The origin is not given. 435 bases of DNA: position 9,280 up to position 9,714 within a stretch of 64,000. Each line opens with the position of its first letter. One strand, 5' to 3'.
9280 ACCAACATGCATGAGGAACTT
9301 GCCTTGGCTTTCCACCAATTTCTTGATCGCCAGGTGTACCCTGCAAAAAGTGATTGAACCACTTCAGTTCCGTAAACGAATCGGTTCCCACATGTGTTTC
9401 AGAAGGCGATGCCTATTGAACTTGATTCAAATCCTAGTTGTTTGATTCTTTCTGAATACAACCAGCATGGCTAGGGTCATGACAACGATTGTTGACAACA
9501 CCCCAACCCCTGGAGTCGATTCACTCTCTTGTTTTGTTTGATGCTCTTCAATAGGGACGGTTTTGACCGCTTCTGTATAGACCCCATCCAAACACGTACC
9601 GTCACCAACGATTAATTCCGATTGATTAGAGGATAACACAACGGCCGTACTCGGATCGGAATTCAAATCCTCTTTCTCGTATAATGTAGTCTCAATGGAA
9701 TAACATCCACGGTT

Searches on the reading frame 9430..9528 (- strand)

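Call 11: search_protein_families(library=ncbifam, proteins=[window:9430-9528:-], max_evalue=10)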
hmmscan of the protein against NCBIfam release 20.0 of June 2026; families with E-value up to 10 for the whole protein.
seq(33 aa): 1 family
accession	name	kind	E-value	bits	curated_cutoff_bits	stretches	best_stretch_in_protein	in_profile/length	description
TIGR04126.1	PGF_CTERM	domain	0.0057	16.3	24.5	1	2-27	2-27/28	PGF-CTERM sorting domain-containing protein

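Call 12: search_protein_families(library=pfam, proteins=[window:9430-9528:-], max_evalue=10)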
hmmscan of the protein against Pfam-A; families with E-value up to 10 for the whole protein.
seq(33 aa): 0 families

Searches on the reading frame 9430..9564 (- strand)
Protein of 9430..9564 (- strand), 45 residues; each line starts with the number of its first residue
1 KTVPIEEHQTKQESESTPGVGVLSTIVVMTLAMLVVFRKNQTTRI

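Call 11: search_protein_families(library=ncbifam, proteins=[window:9430-9564:-], max_evalue=10)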
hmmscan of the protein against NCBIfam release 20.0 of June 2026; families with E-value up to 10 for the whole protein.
seq(45 aa): 3 families
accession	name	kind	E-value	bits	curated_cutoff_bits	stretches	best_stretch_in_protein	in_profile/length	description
TIGR04126.1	PGF_CTERM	domain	0.014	15.1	24.5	1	14-39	2-27/28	PGF-CTERM sorting domain-containing protein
TIGR04281.1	peripla_PGF_1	equivalog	0.02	14.1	325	1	8-39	297-329/330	PGF-CTERM-anchored ABC transporter substrate-binding protein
NF038115.1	SVAGG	subfamily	0.035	13.2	150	1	2-40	368-406/407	SVAGG family GlyGly-CTERM protein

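Call 12: search_protein_families(library=pfam, proteins=[window:9430-9564:-], max_evalue=10)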
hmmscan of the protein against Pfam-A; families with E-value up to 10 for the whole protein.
seq(45 aa): 0 families

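Call 53: search_protein_families(library=ncbifam, proteins=[window:9430-9537:-], max_evalue=10)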
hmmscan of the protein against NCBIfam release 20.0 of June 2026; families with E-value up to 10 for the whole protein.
seq(36 aa): 2 families
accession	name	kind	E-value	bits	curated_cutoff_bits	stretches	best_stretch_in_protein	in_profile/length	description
TIGR04126.1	PGF_CTERM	domain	0.0075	15.9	24.5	1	5-30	2-27/28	PGF-CTERM sorting domain-containing protein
TIGR04281.1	peripla_PGF_1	equivalog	0.087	12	325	1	3-30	302-329/330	PGF-CTERM-anchored ABC transporter substrate-binding protein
